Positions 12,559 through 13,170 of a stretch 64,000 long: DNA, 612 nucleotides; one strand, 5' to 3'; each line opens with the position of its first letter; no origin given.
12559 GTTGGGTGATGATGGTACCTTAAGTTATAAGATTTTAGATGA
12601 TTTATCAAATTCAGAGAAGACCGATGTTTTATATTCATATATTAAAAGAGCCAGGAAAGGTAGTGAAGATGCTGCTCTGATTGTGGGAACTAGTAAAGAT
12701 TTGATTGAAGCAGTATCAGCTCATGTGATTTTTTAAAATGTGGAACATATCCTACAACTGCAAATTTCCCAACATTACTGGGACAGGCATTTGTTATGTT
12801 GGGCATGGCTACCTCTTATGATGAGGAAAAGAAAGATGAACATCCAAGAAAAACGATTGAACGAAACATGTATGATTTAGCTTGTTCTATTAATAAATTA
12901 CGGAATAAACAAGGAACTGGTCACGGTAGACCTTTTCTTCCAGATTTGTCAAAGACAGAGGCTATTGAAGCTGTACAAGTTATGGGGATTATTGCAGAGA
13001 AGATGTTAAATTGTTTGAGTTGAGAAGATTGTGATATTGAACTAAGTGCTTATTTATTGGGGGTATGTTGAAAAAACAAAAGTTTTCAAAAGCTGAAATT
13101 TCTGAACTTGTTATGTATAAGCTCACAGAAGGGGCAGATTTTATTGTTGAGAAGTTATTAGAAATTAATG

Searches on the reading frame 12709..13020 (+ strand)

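Call 22: search_protein_families(library=pfam, max_evalue=0.01, proteins=[window:12709-13020:+])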
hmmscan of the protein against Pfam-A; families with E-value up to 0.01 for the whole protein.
window:12709-13020:+ (104 aa): 1 family
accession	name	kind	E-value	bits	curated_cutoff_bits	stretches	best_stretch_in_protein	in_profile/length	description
PF14355.11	Abi_C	-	2.9e-13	50.2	24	1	21-97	1-79/83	Abortive infection C-terminus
